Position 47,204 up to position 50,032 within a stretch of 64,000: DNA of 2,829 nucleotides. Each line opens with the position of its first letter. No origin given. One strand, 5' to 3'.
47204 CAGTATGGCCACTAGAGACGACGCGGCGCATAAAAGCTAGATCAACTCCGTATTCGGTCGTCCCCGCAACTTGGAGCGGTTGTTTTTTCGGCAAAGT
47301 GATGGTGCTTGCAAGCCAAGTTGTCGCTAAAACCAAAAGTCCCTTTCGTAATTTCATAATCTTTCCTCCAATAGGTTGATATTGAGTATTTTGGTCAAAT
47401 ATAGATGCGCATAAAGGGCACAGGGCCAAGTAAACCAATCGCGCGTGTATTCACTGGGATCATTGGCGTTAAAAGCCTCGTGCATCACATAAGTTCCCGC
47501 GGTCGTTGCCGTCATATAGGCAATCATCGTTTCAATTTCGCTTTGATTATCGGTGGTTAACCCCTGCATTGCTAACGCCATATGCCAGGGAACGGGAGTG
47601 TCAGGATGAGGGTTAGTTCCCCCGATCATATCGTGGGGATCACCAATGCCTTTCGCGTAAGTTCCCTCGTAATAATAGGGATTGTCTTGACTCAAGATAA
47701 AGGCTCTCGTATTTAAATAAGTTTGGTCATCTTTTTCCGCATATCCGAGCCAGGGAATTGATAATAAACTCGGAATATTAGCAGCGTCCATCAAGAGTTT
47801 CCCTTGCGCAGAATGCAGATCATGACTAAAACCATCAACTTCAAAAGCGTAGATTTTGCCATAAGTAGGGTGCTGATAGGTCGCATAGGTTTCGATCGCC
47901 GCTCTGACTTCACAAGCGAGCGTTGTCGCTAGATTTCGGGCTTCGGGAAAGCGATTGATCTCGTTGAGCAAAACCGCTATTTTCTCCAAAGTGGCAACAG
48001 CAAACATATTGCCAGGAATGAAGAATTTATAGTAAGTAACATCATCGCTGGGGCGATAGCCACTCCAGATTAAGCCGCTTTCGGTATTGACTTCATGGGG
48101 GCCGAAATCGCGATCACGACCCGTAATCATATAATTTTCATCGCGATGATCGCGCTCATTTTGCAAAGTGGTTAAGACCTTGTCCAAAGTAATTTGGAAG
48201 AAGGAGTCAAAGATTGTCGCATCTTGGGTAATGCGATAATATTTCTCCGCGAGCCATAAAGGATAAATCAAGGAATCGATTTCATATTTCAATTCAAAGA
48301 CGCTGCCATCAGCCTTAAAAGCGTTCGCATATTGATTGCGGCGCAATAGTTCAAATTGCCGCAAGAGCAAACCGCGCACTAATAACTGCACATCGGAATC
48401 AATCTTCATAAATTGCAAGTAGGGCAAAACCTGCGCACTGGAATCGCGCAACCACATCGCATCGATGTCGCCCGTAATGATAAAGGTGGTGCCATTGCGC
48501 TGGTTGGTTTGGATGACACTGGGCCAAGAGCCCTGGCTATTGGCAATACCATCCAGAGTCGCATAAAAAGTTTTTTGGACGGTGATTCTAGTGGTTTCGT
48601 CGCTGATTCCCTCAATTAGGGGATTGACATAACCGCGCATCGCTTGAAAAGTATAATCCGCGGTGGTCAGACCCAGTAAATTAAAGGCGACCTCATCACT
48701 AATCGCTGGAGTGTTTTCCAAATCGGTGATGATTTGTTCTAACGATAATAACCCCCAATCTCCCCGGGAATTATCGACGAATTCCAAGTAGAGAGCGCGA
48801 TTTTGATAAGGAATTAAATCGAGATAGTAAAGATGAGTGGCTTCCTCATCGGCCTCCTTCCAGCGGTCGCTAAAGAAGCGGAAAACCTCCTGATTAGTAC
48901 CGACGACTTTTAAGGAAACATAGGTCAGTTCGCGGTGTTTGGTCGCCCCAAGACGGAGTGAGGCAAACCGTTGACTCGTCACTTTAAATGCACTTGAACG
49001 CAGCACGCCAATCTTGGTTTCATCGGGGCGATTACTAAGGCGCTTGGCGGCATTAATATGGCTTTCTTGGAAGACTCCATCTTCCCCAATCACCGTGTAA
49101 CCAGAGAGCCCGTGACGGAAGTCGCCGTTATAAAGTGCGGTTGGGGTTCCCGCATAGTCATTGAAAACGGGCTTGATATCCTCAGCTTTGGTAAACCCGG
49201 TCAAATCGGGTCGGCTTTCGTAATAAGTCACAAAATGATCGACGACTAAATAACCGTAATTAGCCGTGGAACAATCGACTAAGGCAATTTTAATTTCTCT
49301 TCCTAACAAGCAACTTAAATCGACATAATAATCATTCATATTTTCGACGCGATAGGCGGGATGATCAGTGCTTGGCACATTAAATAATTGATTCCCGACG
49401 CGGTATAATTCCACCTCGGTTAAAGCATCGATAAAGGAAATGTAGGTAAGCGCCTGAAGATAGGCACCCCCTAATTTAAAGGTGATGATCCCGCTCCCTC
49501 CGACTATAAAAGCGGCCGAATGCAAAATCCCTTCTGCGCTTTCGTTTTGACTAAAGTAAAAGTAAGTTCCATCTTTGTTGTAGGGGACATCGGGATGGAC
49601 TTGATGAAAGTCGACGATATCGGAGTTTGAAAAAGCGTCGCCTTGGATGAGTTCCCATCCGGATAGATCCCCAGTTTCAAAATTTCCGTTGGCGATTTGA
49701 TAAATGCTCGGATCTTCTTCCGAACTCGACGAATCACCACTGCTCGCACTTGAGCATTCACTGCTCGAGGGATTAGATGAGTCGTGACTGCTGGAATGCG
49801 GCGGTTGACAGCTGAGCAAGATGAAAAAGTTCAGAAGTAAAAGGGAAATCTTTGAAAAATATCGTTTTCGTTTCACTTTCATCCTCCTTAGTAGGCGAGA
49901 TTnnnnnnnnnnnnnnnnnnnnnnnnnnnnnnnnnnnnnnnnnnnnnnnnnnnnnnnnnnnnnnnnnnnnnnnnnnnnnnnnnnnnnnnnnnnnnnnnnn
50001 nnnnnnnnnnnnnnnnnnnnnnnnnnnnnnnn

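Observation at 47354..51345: A repeated β-sandwich domain family of about 160 aa, CBM4_9-like with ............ and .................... motifs, present in six copies across three proteins.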

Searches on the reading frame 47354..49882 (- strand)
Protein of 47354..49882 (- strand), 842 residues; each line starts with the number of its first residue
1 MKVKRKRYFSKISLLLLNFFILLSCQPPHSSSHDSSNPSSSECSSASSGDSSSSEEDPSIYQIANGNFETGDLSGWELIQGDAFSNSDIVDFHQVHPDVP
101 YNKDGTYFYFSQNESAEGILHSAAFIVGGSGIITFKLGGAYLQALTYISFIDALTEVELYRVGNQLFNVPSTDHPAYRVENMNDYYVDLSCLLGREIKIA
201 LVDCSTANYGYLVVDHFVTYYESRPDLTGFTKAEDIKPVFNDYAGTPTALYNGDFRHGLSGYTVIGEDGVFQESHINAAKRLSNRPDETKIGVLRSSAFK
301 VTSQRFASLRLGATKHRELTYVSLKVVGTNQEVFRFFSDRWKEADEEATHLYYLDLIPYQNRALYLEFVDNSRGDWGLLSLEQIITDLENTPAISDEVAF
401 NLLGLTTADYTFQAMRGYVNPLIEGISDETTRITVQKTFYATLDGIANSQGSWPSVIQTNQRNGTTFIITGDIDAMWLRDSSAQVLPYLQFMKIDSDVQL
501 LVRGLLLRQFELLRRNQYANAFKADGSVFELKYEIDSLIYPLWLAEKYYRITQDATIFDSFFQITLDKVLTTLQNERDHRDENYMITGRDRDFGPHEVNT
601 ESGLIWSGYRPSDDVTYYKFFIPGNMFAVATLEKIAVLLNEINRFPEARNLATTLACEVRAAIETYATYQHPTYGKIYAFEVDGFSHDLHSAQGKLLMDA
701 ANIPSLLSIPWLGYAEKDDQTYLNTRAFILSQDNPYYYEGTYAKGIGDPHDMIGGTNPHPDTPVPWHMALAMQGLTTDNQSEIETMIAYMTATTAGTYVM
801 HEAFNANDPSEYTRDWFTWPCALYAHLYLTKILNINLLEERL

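Call 3: search_protein_families(library=pfam, proteins=[window:47354-49882:-], max_evalue=0.1)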
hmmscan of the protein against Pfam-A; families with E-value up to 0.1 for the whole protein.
window:47354-49882:- (842 aa): 1 family
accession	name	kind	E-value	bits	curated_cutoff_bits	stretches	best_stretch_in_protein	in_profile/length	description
PF06824.17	Glyco_hydro_125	-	6.4e-109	365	23.4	1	434-827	7-412/414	Metal-independent alpha-mannosidase (GH125)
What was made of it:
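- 47354..49882 (-): Lipoprotein (842 aa): lipobox ILLSC, Ser-rich linker, CBM38-type A-B cassette, GH125 catalytic domain. PF06824 E 6e-109 (call 3).
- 47402..48583 (-): GH125 (metal-independent exo-α-1,6-mannosidase family) catalytic domain, residues 434-827. Pfam PF06824, 365 bits (call 3).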

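Call 4: search_protein_families(library=ncbifam, proteins=[window:47354-49882:-], max_evalue=0.1)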
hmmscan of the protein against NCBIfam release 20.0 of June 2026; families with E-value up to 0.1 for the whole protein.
window:47354-49882:- (842 aa): 0 families

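Call 35: find_related_loci(query=A7, collection=genome_contigs, flank=10000)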
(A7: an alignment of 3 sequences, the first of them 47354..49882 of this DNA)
Query A7 (842 aa) in genome_contigs; peptide patterns used: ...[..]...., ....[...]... (x = any residue, [..] = any of these).
600 stretches matched a pattern (row limit reached: there are more); 597 encode a relative of the query (tblastn E <= 1e-3); the best 80 are kept; 80 distinct loci.
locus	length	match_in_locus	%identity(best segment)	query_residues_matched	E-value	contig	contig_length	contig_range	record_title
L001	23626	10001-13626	58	44-837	0e+0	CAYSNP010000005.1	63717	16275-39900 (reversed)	MAG TPA_asm: uncultured Christensenellaceae bacterium isolate binchicken_co139_91 genome assembly, contig: NODE_471_leng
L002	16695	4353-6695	57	62-837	0e+0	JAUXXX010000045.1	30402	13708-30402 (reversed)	MAG: bacterium isolate C17_metabat.bin.21 C17_k141_51372, whole genome shotgun sequence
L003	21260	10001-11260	40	407-833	2e-90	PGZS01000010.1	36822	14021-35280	MAG: Firmicutes bacterium HGW-Firmicutes-3 bjp_ig2102_scaffold_912, whole genome shotgun sequence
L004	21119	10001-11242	39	413-829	6e-87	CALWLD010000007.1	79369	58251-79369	MAG: uncultured Clostridia bacterium isolate BRZ_KA__bin85 genome assembly, contig: BRZ_KA__NODE_397_length_79369_cov_9.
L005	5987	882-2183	38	411-838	2e-86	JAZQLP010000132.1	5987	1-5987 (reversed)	MAG: Eubacteriales bacterium isolate T1900044609_TS20190075.MAGScoT_cleanbin_000020 SGB_786_k141_2623568, whole genome s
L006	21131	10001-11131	40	460-830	4e-85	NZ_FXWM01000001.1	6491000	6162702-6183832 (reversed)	Bacillus sp. OV166, whole genome shotgun sequence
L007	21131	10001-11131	41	460-830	7e-85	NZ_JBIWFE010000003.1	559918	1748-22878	Sporosarcina sp. NPDC096371 NPDC096371_262_B5.ctg-0003, whole genome shotgun sequence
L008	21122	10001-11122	41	463-830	5e-84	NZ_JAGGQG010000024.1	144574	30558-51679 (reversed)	Bacillus sp. ISL-18 ISL18_25, whole genome shotgun sequence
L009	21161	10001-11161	40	452-827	4e-84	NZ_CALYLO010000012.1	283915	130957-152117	Paenibacillus melissococcoides isolate ena-SAMPLE-TAB-26-04-2022-14:26:32:270-5432 ctg_s2_000000F, whole genome shotgun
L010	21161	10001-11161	40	452-827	6e-84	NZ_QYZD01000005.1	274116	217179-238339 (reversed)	Paenibacillus thiaminolyticus strain BO5 NODE_5_length_274116_cov_280.036813, whole genome shotgun sequence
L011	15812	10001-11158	42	455-827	4e-84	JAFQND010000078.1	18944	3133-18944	MAG: Oscillospiraceae bacterium isolate RGIG1971 Goat_Cecum.Co__c643949, whole genome shotgun sequence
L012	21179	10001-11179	40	454-834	1e-83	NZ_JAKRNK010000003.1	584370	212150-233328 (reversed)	Paenibacillus sp. ACRRX NODE_3_length_584370_cov_20.678406_pilon, whole genome shotgun sequence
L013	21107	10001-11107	42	463-825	1e-83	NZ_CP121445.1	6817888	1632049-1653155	Anaerocolumna sp. AGMB13025 chromosome, complete genome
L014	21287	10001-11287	39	414-840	8e-84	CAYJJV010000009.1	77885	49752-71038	MAG TPA_asm: uncultured Alistipes sp. isolate ERP123703_co3_239 genome assembly, contig: NODE_281_length_77885_cov_11.36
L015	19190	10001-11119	41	466-832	1e-83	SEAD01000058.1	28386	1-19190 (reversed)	MAG: Chitinophagaceae bacterium isolate PMG_220 scaffold_2107, whole genome shotgun sequence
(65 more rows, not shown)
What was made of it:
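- Tried and rejected: I used a full-length GH125-fusion alignment instead (call 35).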

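Call 64: search_protein_families(library=pfam, proteins=[L001:3-944:+, L001:963-1886:+, L001:1901-2791:+, L001:2791-3738:+, L001:3731-5122:+, L001:11176-13632:+, L001:13644-16172:+, L001:16191-18272:+, L001:18282-19406:+], max_evalue=0.001)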
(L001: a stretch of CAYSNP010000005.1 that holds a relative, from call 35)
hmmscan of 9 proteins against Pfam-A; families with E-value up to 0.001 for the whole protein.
L001:3-944:+ (313 aa): 2 families
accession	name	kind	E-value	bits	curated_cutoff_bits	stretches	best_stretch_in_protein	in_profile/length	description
PF01547.30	SBP_bac_1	-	1.1e-11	45.7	26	1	2-216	107-306/307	Bacterial extracellular solute-binding protein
PF13416.11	SBP_bac_8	-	2.3e-11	44.4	27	1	1-233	87-267/279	Bacterial extracellular solute-binding protein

L001:963-1886:+ (307 aa): 1 family
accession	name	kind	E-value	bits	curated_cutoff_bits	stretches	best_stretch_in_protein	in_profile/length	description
PF00528.27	BPD_transp_1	-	2.8e-10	40.7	26.4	1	99-293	7-174/184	Binding-protein-dependent transport system inner membrane component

L001:1901-2791:+ (296 aa): 1 family
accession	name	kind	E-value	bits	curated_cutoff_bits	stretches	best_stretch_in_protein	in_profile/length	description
PF00528.27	BPD_transp_1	-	1.7e-14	54.4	26.4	1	104-285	9-178/184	Binding-protein-dependent transport system inner membrane component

L001:2791-3738:+ (315 aa): 1 family
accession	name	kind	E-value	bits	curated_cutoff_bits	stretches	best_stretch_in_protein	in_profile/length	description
PF08950.16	DUF1861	-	1.1e-96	323.9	28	1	20-306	4-295/296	Protein of unknown function (DUF1861)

L001:3731-5122:+ (463 aa): 1 family
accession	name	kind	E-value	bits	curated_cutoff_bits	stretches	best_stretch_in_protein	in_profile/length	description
PF03442.20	CBM_X2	-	0.00026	21.4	28.9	1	61-91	41-71/83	Carbohydrate binding domain X2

L001:11176-13632:+ (818 aa): 1 family
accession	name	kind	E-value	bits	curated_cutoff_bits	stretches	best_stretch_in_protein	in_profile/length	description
PF06824.17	Glyco_hydro_125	-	1.4e-106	357.3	23.4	1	410-809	4-414/414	Metal-independent alpha-mannosidase (GH125)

L001:13644-16172:+ (842 aa): 3 families
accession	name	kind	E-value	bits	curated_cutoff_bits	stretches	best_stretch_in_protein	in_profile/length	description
PF00754.31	F5_F8_type_C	-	9.6e-25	87.6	28.2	2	51-159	5-122/127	F5/8 type C domain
PF22633.2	F5_F8_type_C_2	-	1.3e-20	74.2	27.8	2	62-146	1-90/91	NedA-like, galactose-binding domain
PF04041.19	Glyco_hydro_130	-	1.4e-13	51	26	1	384-517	31-145/320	beta-1,4-mannooligosaccharide phosphorylase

L001:16191-18272:+ (693 aa): 1 family
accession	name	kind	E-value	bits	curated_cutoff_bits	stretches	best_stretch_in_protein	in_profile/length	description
PF07581.17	Glug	-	6.7e-09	36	20.5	1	547-573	1-27/28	The GLUG motif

L001:18282-19406:+ (374 aa): 9 families
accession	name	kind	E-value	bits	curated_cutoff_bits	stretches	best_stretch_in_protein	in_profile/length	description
PF00005.33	ABC_tran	-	1.3e-34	120.1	25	1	21-162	2-136/137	ABC transporter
PF02463.25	SMC_N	-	3.7e-09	36.8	40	1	29-213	23-219/220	RecF/RecN/SMC N terminal domain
PF17912.7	OB_MalK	-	1.7e-08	35.7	27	1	236-290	1-52/53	MalK OB fold domain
PF03215.21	Rad17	-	1.4e-07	32.1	23.8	1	20-108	35-121/186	Rad17 P-loop domain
PF13304.12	AAA_21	-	2.9e-06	28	27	0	33-56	2-25/304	AAA domain, putative AbiEii toxin, Type IV TA system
PF13175.12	AAA_15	-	7.3e-05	23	32.1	1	9-138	3-92/374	AAA ATPase domain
PF03193.22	RsgA_GTPase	-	0.00052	20.3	30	0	11-61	88-137/174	RsgA GTPase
PF20720.3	nSTAND3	-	0.00077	19.6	27.2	0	27-51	14-38/155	Novel STAND NTPase 3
PF13401.12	AAA_22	-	0.00098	19.9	27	0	29-57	4-32/130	AAA domain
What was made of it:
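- The fusion partner is an α-mannosidase, and the locus is conserved with GH130/DUF1861 (call 64).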
